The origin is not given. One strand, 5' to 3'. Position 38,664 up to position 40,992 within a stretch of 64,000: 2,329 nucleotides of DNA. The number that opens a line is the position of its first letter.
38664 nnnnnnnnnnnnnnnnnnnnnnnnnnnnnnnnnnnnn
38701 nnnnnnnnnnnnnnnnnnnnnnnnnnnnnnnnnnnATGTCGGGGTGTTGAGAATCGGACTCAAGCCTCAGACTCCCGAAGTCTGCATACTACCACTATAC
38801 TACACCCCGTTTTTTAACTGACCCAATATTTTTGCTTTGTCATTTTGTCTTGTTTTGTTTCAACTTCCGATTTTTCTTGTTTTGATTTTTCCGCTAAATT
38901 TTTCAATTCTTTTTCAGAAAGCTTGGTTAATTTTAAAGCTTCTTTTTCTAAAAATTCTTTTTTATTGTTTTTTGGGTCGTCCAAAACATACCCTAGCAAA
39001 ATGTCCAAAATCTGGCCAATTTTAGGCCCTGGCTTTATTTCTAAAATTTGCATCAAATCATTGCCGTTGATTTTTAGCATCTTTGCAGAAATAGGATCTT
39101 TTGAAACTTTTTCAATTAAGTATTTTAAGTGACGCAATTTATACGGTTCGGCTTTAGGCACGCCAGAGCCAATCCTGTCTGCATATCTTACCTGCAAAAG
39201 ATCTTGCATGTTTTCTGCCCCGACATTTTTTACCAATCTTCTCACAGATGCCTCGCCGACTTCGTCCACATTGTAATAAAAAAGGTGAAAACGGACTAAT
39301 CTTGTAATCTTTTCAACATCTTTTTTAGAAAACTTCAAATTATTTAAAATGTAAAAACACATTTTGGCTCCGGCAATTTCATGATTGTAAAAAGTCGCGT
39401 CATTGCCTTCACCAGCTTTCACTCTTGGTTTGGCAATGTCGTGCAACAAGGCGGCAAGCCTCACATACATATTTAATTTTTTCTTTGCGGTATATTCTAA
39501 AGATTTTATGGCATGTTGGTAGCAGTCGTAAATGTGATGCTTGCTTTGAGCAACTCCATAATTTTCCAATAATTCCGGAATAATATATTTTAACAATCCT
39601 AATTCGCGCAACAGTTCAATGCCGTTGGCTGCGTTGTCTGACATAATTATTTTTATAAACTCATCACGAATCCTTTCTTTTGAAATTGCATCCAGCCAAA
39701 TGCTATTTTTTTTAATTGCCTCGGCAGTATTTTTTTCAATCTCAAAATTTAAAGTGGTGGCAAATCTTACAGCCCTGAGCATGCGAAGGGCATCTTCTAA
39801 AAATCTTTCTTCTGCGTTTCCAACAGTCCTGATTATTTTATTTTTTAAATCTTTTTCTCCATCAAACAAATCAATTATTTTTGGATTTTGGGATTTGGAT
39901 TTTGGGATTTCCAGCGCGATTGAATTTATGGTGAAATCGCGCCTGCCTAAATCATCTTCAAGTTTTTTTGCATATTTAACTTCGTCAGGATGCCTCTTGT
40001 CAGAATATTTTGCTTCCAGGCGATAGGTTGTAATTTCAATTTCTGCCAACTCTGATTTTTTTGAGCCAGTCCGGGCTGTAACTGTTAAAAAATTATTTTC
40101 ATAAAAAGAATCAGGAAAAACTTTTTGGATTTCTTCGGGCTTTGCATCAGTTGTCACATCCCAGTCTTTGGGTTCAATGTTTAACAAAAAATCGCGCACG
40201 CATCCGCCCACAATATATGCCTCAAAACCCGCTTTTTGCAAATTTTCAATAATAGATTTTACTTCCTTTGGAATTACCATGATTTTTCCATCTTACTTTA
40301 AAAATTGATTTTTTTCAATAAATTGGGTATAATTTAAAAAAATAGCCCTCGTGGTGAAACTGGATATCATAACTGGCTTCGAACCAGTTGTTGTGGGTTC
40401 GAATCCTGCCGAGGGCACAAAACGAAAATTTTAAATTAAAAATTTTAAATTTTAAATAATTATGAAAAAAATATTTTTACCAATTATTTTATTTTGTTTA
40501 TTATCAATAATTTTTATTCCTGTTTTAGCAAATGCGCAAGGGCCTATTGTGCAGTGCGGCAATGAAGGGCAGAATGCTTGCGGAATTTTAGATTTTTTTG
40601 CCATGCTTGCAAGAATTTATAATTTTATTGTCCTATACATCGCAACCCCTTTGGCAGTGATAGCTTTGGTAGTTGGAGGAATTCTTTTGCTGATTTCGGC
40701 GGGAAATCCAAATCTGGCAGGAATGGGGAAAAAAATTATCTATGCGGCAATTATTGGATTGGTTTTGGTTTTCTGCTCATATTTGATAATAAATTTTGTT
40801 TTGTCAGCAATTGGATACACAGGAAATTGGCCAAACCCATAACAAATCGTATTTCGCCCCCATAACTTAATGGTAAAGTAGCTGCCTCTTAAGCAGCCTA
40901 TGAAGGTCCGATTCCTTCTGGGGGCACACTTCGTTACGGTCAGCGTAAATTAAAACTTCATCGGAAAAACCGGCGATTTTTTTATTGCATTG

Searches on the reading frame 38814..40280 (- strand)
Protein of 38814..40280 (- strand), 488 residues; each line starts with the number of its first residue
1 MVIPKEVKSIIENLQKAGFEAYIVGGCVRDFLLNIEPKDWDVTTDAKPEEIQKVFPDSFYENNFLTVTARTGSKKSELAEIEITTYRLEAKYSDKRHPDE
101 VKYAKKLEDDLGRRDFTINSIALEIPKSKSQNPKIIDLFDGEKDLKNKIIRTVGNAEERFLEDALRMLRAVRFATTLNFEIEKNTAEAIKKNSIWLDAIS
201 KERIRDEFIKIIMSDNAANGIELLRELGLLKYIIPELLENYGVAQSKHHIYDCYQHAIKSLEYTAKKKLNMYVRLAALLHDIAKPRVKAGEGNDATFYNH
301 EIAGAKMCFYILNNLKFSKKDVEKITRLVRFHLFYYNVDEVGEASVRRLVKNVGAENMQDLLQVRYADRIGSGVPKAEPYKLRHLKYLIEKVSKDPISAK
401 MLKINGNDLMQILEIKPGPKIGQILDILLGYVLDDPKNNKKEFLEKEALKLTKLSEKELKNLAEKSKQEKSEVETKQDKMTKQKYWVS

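Call 51: search_protein_families(library=pfam, proteins=[window:38814-40280:-], max_evalue=0.001)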
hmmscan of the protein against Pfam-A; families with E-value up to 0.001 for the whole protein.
window:38814-40280:- (488 aa): 4 families
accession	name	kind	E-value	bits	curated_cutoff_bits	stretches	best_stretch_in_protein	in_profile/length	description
PF01743.26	PolyA_pol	-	2.8e-37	128.3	23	1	21-151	1-126/126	Poly A polymerase head domain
PF12627.12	PolyA_pol_RNAbd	-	8.7e-23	80.3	22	1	178-237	1-60/64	Probable RNA and SrmB- binding site of polymerase A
PF13735.12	tRNA_NucTran2_2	-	4.3e-11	43.4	27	1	311-446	27-147/149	tRNA nucleotidyltransferase domain 2 putative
PF01966.28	HD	-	1.1e-08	35.8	22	1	254-347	2-93/116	HD domain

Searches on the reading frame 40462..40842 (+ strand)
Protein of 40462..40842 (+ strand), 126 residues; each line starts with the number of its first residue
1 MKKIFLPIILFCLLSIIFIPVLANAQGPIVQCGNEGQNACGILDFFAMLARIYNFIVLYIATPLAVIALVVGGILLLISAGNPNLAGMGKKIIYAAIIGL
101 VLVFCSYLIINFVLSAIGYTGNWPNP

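Call 51: search_protein_families(library=pfam, proteins=[window:40462-40842:+], max_evalue=0.001)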
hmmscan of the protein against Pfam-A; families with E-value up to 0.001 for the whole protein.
window:40462-40842:+ (126 aa): 1 family
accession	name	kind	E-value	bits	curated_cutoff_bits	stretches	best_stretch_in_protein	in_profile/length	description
PF18895.5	T4SS_pilin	-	3.9e-07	30.5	26.6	1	57-113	16-71/71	Type IV secretion system pilin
